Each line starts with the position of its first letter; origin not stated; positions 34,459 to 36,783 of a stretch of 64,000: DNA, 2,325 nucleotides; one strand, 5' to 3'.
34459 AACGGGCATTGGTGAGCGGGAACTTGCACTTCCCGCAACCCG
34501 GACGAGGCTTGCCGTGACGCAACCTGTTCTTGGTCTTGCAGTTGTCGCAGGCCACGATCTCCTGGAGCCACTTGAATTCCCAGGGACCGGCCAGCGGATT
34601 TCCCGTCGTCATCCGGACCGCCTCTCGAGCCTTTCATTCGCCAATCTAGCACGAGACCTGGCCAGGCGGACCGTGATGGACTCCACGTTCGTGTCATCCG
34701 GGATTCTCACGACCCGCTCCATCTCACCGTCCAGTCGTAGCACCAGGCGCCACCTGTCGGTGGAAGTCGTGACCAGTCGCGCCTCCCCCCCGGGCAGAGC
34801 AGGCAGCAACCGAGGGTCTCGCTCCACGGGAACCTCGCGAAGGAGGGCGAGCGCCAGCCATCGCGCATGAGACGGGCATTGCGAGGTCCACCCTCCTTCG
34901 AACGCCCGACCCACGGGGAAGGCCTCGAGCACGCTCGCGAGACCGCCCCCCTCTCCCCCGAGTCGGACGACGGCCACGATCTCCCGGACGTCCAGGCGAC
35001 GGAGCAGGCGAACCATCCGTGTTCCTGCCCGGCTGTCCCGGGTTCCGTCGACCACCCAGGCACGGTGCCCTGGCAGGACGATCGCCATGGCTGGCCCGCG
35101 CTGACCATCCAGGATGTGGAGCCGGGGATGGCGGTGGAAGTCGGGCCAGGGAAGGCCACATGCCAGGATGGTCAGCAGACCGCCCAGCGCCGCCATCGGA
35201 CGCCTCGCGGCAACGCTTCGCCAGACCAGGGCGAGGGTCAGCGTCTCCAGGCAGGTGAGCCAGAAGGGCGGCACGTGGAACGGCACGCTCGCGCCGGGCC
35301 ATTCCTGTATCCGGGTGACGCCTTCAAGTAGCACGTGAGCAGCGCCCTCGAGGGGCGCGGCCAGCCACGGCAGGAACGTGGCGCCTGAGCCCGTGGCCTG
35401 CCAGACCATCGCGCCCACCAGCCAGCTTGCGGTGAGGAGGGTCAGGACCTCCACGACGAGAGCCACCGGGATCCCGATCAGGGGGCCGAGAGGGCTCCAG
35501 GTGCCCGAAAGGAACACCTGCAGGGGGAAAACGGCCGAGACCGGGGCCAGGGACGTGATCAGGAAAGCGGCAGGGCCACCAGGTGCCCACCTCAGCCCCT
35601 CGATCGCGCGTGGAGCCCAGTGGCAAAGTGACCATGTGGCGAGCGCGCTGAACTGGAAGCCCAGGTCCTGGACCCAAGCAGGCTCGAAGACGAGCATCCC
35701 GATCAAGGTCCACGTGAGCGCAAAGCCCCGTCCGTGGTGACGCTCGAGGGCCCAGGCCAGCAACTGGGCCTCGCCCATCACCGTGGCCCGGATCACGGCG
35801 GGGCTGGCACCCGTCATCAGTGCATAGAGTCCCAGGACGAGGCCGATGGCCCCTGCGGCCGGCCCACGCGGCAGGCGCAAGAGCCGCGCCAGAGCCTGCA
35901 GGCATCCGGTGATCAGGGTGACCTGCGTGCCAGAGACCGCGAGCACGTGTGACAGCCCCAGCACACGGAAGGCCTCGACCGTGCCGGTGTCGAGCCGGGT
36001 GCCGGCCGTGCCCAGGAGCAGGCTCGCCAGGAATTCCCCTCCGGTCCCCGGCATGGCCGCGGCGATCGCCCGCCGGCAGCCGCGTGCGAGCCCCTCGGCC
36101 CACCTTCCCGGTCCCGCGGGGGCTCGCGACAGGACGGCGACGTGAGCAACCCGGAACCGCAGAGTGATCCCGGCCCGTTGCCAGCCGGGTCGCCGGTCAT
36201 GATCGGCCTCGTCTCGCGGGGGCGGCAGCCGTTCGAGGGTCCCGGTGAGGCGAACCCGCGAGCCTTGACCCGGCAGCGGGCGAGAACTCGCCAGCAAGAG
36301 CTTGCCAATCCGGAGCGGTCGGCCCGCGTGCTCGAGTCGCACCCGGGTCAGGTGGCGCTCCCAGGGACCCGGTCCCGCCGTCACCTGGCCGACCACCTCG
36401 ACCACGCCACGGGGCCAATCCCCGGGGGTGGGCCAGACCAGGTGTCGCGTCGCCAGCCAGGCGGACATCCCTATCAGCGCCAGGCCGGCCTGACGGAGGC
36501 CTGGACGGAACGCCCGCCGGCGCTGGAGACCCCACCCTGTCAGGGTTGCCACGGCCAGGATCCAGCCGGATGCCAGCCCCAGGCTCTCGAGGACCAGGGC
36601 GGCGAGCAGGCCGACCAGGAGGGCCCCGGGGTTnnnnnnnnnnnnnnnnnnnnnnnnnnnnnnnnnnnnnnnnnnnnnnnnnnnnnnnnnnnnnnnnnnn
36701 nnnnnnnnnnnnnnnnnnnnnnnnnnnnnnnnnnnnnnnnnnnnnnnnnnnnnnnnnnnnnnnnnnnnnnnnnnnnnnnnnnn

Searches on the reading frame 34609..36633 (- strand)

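Call 33: search_protein_families(library=pfam, proteins=[window:34609-36633:-], max_evalue=0.01)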
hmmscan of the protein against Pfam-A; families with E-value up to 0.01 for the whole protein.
window:34609-36633:- (674 aa): 2 families
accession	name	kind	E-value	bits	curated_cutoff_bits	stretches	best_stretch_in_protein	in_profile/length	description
PF03772.21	Competence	-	5.9e-33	114.8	23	1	206-470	2-263/270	Competence protein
PF13567.11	DUF4131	-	0.00011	22.4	31.6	1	23-160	10-157/165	Domain of unknown function (DUF4131)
